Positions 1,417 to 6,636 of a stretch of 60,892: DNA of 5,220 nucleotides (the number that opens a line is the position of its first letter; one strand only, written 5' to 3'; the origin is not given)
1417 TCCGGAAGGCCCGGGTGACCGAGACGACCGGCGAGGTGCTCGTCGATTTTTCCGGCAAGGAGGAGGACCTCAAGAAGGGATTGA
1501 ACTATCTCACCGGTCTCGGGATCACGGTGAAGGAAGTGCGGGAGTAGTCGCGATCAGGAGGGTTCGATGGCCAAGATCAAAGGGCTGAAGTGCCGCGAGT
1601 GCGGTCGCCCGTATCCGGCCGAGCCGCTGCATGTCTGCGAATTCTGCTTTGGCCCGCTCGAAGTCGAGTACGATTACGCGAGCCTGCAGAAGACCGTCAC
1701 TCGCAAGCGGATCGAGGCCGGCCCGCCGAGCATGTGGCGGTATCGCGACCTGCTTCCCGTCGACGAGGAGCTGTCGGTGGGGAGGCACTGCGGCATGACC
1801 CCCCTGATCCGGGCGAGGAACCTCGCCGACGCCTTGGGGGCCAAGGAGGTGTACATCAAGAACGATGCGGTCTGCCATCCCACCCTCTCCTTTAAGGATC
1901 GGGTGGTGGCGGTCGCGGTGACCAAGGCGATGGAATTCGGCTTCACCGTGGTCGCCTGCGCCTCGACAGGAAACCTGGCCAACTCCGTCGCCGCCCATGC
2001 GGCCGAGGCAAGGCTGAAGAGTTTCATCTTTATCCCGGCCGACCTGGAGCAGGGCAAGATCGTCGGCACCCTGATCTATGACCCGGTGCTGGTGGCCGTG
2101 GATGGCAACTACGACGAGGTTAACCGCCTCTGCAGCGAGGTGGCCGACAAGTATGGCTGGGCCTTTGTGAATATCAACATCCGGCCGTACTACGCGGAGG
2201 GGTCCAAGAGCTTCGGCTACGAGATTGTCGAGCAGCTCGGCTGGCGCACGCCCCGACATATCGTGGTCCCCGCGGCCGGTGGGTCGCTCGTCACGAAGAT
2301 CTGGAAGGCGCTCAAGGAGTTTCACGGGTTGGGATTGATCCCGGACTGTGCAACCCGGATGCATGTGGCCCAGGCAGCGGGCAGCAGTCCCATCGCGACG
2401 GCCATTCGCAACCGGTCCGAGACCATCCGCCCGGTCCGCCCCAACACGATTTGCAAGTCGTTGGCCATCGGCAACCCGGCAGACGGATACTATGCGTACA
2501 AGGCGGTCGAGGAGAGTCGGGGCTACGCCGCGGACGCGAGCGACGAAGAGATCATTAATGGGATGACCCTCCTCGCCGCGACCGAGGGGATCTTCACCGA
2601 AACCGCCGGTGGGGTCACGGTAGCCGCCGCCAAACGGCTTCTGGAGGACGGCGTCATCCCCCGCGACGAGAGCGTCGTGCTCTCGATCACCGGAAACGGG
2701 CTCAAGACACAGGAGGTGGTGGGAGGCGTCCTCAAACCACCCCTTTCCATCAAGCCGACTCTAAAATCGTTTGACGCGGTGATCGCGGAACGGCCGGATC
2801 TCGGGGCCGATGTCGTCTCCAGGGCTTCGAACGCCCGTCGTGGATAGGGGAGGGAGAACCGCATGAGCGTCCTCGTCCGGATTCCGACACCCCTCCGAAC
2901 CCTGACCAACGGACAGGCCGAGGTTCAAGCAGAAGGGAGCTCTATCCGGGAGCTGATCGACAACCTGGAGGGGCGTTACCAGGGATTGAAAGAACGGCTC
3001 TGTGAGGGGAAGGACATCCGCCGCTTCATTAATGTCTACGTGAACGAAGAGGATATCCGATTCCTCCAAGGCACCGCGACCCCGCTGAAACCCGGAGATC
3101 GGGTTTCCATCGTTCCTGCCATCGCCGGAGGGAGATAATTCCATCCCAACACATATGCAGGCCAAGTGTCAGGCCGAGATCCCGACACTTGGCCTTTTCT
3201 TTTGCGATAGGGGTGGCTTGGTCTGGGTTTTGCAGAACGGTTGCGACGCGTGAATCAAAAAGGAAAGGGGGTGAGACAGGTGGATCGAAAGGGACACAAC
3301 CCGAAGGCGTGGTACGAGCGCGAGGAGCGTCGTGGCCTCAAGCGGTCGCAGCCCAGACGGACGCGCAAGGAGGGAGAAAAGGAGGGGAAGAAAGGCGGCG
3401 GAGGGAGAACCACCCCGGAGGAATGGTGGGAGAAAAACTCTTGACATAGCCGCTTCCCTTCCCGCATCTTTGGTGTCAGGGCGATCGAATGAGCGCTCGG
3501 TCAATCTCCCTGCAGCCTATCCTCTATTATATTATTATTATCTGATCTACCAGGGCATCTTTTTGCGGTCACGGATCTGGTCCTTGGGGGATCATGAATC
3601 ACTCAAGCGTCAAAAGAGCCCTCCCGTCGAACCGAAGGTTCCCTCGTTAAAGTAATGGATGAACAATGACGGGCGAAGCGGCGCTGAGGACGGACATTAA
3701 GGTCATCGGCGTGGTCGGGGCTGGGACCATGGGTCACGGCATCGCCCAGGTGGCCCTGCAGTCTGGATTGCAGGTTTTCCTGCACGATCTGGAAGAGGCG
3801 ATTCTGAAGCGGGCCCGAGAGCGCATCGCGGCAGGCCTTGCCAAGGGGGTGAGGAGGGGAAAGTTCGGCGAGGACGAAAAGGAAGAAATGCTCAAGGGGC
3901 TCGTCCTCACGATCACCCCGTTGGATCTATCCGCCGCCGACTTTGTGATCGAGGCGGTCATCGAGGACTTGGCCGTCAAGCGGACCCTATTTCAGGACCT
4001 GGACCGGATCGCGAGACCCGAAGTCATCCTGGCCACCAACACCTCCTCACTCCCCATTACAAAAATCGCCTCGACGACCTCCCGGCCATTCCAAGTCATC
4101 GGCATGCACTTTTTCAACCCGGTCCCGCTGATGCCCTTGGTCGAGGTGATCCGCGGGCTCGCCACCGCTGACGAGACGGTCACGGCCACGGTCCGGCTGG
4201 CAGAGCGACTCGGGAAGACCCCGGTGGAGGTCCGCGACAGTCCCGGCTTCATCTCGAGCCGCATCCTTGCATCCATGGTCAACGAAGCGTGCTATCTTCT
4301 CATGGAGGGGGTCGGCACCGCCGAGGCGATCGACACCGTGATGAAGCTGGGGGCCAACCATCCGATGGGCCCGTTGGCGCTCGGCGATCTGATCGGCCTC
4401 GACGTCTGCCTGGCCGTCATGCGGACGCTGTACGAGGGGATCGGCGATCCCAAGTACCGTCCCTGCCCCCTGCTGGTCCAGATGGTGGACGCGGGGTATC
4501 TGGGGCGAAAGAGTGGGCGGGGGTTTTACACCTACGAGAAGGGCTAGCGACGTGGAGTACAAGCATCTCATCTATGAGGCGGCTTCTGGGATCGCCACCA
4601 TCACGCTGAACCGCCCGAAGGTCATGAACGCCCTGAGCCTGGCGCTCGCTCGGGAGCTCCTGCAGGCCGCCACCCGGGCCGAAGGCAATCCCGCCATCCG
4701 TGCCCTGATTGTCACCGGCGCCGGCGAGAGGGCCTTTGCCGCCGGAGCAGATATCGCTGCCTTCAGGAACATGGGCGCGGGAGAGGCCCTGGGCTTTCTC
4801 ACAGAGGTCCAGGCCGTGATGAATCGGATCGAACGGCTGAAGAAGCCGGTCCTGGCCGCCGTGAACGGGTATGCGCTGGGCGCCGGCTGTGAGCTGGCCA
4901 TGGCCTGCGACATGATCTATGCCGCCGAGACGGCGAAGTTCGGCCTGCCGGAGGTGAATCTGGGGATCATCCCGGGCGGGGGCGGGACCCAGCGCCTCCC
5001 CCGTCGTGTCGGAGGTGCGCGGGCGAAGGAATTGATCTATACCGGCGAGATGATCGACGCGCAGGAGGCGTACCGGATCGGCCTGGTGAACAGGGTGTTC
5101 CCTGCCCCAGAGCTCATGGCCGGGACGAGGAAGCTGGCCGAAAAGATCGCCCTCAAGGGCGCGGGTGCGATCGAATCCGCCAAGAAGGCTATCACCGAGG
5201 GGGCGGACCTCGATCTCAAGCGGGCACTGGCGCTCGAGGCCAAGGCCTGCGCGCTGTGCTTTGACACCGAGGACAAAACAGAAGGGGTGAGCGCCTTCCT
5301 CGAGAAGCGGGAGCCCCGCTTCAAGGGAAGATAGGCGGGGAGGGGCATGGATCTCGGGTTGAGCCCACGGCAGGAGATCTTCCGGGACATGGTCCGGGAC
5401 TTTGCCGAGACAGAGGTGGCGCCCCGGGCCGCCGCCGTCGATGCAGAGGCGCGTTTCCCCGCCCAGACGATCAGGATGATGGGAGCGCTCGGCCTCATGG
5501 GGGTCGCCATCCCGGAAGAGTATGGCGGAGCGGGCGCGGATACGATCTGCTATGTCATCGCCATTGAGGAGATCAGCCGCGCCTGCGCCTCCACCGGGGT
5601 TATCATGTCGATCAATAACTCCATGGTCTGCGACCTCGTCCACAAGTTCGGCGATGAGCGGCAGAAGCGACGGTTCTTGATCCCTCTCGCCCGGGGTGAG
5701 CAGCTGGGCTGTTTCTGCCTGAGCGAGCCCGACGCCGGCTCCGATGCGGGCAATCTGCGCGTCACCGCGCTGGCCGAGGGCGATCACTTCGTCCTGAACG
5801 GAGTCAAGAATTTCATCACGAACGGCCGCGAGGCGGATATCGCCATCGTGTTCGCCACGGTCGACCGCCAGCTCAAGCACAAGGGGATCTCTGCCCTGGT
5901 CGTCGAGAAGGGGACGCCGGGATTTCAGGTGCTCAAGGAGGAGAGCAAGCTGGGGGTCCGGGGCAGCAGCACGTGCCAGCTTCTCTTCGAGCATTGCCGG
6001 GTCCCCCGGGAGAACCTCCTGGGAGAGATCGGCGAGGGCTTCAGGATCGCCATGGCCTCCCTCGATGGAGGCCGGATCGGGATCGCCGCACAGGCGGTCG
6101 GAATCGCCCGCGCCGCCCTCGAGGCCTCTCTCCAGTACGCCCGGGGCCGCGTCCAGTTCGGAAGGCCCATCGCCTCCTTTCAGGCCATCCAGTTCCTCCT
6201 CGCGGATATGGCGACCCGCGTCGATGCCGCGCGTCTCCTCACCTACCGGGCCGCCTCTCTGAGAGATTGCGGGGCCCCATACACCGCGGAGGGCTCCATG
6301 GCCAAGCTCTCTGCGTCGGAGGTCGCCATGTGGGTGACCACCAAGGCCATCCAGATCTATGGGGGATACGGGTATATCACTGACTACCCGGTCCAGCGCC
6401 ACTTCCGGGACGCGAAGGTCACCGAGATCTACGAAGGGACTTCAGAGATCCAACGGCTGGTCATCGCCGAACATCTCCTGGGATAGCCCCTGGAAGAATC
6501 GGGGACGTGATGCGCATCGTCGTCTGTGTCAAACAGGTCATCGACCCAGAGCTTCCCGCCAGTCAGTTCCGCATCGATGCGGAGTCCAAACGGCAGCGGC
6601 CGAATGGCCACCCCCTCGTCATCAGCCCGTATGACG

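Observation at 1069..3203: SAM-I riboswitch controls a 'threonine synthase' + sulfur-carrier operon, probably thiocarboxylate-dependent homocysteine synthesis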

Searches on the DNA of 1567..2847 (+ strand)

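Call 33: search_rna_families(sources=[L001, L002], threshold=gathering)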
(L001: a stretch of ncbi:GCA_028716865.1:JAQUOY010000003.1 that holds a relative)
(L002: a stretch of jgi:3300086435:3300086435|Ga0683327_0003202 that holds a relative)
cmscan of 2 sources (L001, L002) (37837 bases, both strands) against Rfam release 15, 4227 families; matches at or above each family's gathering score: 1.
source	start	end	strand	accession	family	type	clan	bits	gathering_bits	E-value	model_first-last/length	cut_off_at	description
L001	9555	9678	+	RF00162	SAM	Cis-reg; riboswitch;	CL00012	84.3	44.4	1.1e-18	1-108/108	no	SAM riboswitch aptamer (S box leader)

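Call 47: search_rna_families(sources=[L005, L003], threshold=gathering)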
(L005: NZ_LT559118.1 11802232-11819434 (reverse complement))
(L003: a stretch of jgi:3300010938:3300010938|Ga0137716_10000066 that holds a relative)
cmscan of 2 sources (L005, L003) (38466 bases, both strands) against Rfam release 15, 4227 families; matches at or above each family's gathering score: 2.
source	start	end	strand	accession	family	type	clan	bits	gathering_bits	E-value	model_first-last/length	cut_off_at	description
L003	9563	9684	+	RF00162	SAM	Cis-reg; riboswitch;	CL00012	86.9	44.4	2e-19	1-108/108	no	SAM riboswitch aptamer (S box leader)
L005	7816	7957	+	RF00162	SAM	Cis-reg; riboswitch;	CL00012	68.7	44.4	3.6e-14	1-108/108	no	SAM riboswitch aptamer (S box leader)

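Call 60: search_rna_families(sources=[L015, L026, L059, L008, L027, L073, L051, L082, L061, L024], threshold=gathering)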
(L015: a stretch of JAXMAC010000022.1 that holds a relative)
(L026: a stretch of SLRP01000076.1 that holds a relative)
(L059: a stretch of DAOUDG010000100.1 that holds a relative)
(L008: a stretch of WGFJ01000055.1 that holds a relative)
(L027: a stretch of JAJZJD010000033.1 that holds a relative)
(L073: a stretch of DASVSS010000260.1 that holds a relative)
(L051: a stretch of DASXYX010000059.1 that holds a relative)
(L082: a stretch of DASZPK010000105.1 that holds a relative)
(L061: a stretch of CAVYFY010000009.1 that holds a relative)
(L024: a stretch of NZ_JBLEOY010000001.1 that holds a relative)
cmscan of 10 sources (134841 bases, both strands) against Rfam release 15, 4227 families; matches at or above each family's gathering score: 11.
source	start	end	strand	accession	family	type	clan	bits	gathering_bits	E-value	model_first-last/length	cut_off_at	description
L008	7815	7927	+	RF00162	SAM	Cis-reg; riboswitch;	CL00012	96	44.4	1.5e-21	1-108/108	no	SAM riboswitch aptamer (S box leader)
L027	4844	4948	+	RF00162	SAM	Cis-reg; riboswitch;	CL00012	93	44.4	1.1e-20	1-108/108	no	SAM riboswitch aptamer (S box leader)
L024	7799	7897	+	RF00162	SAM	Cis-reg; riboswitch;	CL00012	90.8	44.4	4.8e-20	1-108/108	no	SAM riboswitch aptamer (S box leader)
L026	288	408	+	RF00162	SAM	Cis-reg; riboswitch;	CL00012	88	44.4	3.2e-19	1-108/108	no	SAM riboswitch aptamer (S box leader)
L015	2121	2241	+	RF00162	SAM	Cis-reg; riboswitch;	CL00012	86.2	44.4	1.1e-18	1-108/108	no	SAM riboswitch aptamer (S box leader)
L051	7787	7903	+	RF00162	SAM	Cis-reg; riboswitch;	CL00012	83.4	44.4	7.2e-18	1-108/108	no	SAM riboswitch aptamer (S box leader)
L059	7786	7897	+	RF00162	SAM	Cis-reg; riboswitch;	CL00012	82.2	44.4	1.6e-17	1-108/108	no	SAM riboswitch aptamer (S box leader)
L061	7799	7906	+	RF00162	SAM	Cis-reg; riboswitch;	CL00012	81.9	44.4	1.9e-17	1-108/108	no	SAM riboswitch aptamer (S box leader)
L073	7679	7819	+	RF00162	SAM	Cis-reg; riboswitch;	CL00012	78.6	44.4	1.8e-16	1-108/108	no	SAM riboswitch aptamer (S box leader)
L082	7748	7882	+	RF00162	SAM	Cis-reg; riboswitch;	CL00012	72.6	44.4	9.9e-15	1-108/108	no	SAM riboswitch aptamer (S box leader)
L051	3615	3686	-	RF00005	tRNA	Gene; tRNA;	CL00001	62.9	29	6.1e-11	1-71/71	no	tRNA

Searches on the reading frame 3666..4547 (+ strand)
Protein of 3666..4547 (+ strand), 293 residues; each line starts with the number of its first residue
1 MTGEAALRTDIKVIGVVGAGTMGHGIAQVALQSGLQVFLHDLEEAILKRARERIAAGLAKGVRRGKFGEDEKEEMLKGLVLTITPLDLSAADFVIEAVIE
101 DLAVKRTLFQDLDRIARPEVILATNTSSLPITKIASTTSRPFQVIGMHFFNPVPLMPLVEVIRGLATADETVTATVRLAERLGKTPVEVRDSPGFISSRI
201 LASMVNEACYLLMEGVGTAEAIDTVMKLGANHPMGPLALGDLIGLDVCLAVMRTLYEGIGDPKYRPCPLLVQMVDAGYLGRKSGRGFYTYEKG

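Call 23: search_protein_families(library=pfam, proteins=[window:3666-4547:+], max_evalue=0.00001)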
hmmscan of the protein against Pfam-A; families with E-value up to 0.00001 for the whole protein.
window:3666-4547:+ (293 aa): 2 families
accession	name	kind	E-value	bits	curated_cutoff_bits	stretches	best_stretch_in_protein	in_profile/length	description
PF02737.24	3HCDH_N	-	1.1e-63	214.9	22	1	14-191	2-179/180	3-hydroxyacyl-CoA dehydrogenase, NAD binding domain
PF00725.27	3HCDH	-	4.7e-36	123.6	22.1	1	194-290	1-97/97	3-hydroxyacyl-CoA dehydrogenase, C-terminal domain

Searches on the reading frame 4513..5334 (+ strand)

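Call 23: search_protein_families(library=pfam, proteins=[window:4513-5334:+], max_evalue=0.00001)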
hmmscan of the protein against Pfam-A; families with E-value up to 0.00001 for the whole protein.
window:4513-5334:+ (273 aa): 2 families
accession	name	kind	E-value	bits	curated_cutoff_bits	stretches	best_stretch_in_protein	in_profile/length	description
PF00378.25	ECH_1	-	7e-75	252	27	1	23-272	2-250/251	Enoyl-CoA hydratase/isomerase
PF16113.10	ECH_2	-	1.8e-39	136.6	27.2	1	28-210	2-186/335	Enoyl-CoA hydratase/isomerase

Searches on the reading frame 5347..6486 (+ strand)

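Call 23: search_protein_families(library=pfam, proteins=[window:5347-6486:+], max_evalue=0.00001)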
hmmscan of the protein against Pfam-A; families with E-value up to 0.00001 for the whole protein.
window:5347-6486:+ (379 aa): 4 families
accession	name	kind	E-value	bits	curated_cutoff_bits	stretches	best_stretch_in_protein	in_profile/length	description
PF00441.29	Acyl-CoA_dh_1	-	1.5e-55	187.9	22.4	1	229-378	1-150/150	Acyl-CoA dehydrogenase, C-terminal domain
PF02771.21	Acyl-CoA_dh_N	-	2.5e-40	137.8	22.9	1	7-118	2-113/113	Acyl-CoA dehydrogenase, N-terminal domain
PF08028.16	Acyl-CoA_dh_2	-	8.1e-31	107.5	22.7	1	244-366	1-133/134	Acyl-CoA dehydrogenase, C-terminal domain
PF02770.24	Acyl-CoA_dh_M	-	3.8e-26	91.5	33.3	1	122-217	1-97/97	Acyl-CoA dehydrogenase, middle domain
